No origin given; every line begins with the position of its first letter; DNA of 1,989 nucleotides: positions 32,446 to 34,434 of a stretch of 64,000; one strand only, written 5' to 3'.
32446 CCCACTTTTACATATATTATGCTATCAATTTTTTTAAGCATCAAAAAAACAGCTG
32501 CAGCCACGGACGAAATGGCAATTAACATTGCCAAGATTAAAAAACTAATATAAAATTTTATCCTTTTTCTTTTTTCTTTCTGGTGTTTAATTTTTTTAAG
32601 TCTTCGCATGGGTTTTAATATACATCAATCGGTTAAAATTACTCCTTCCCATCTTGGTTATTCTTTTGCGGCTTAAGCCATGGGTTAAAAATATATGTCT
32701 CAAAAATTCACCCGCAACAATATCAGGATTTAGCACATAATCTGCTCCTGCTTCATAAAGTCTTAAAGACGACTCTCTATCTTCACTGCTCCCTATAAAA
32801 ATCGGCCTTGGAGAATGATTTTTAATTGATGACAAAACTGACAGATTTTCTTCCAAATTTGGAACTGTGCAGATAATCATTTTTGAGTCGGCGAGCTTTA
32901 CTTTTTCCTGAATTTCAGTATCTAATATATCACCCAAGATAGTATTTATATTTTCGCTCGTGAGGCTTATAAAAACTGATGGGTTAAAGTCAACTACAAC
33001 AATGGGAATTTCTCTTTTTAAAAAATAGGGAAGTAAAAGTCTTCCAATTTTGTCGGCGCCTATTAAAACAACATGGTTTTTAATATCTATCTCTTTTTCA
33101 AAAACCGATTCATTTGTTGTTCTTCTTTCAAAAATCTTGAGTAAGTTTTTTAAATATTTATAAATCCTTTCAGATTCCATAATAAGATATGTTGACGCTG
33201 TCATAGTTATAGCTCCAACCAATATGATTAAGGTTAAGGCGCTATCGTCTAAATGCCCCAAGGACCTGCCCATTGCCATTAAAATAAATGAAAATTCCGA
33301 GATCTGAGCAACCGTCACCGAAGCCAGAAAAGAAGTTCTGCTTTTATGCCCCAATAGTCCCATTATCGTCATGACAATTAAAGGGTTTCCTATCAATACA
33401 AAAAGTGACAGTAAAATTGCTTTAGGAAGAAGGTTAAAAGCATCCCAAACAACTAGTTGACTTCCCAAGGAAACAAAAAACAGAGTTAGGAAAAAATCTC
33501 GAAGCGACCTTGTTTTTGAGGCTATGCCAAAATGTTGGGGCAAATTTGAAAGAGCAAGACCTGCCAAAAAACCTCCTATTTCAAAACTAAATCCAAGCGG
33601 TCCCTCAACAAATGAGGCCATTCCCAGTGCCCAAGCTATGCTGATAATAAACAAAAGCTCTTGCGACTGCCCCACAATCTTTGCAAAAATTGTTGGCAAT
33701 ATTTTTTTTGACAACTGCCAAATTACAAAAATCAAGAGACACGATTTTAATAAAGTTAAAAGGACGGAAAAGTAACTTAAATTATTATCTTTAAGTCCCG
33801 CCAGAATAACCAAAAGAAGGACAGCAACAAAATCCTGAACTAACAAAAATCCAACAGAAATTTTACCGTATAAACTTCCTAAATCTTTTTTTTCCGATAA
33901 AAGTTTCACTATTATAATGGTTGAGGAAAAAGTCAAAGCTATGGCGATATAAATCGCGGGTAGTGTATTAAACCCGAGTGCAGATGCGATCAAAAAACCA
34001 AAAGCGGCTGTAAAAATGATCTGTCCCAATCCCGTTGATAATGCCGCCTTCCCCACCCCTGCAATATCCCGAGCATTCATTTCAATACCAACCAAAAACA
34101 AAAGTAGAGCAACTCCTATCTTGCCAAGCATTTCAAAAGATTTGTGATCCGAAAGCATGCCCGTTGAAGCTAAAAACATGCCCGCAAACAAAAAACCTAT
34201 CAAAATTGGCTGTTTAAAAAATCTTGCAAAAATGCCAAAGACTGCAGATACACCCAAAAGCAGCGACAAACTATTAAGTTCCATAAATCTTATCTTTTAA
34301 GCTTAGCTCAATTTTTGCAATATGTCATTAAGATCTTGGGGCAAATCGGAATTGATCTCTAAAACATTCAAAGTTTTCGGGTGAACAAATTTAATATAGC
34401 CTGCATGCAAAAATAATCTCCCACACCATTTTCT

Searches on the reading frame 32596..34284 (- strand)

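Call 98: search_protein_families(library=pfam, proteins=[window:32596-34284:-], max_evalue=0.00001)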
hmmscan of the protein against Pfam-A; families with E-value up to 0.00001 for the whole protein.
window:32596-34284:- (562 aa): 2 families
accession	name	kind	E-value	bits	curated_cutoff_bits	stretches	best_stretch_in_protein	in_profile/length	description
PF00999.27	Na_H_Exchanger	-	9.4e-48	163.4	26.2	1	13-362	4-363/375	Sodium/hydrogen exchanger, transmembrane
PF02254.24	TrkA_N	-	7.9e-17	62.1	23.8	1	405-520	1-116/116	TrkA-N domain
